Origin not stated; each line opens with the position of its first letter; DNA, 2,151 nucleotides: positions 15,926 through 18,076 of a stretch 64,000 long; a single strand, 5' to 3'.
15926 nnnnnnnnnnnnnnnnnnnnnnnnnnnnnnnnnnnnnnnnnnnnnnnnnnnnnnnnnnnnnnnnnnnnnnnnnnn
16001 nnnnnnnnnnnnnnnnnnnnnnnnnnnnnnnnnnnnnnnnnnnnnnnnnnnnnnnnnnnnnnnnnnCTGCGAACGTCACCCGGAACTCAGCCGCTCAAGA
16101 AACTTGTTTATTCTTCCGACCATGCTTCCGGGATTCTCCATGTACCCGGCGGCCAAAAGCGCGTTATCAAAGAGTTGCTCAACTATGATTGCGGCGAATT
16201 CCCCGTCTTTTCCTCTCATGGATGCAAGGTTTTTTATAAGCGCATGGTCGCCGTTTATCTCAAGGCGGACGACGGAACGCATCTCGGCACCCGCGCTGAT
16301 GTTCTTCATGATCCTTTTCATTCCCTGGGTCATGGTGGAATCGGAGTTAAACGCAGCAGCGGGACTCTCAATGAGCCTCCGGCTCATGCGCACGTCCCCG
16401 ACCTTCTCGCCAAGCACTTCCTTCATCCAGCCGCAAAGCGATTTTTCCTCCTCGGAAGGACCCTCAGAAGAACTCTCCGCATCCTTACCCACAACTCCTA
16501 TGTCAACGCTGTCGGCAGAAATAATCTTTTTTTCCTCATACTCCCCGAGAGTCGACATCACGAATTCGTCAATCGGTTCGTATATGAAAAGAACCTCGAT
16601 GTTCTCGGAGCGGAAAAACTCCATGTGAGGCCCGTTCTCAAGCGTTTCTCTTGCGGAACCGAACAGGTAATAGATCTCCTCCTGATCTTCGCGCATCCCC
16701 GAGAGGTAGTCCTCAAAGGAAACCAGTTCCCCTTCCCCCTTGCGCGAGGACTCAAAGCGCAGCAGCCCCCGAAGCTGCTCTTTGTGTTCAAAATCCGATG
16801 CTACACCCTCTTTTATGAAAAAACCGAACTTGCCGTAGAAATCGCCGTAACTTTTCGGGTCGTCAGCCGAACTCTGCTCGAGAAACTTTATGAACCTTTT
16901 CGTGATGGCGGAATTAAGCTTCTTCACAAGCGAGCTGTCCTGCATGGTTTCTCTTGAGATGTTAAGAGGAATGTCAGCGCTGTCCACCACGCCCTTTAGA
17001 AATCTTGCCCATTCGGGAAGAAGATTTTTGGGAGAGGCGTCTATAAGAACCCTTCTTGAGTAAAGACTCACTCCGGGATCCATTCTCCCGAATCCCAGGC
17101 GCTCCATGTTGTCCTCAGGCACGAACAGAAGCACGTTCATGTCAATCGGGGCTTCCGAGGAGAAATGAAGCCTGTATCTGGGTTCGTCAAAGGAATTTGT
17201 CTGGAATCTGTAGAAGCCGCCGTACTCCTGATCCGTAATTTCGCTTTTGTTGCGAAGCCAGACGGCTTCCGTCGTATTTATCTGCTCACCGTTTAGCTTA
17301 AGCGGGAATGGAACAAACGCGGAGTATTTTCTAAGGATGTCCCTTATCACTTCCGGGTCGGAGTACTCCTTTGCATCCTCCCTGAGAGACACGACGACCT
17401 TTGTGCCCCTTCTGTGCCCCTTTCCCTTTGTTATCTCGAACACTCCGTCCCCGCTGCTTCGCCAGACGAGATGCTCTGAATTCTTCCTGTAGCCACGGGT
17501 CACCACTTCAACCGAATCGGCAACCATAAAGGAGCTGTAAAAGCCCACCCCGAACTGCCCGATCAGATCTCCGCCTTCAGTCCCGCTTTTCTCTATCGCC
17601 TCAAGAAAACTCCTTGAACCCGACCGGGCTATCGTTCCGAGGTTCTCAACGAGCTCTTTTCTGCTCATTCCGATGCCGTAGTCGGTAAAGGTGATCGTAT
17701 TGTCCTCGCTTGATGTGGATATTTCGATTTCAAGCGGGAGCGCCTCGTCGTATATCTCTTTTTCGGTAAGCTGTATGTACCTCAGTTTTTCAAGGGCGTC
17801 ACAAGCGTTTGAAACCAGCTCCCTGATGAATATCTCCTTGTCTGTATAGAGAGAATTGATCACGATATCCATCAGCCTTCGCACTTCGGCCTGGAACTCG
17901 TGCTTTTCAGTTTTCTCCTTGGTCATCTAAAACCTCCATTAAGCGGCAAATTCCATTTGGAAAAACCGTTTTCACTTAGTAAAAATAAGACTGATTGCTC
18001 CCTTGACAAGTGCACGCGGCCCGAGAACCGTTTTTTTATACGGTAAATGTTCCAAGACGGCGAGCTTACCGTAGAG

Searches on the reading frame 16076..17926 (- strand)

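Call 15: search_protein_families(library=pfam, proteins=[window:16076-17926:-], max_evalue=0.0001)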
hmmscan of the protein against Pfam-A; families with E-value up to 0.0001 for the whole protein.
window:16076-17926:- (616 aa): 2 families
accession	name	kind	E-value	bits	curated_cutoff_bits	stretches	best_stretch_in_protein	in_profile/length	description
PF00183.23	HSP90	-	3.6e-105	353.3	24.4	1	213-611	79-487/518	Hsp90 protein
PF13589.12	HATPase_c_3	-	1.7e-08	35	25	1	33-150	6-99/137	Histidine kinase-, DNA gyrase B-, and HSP90-like ATPase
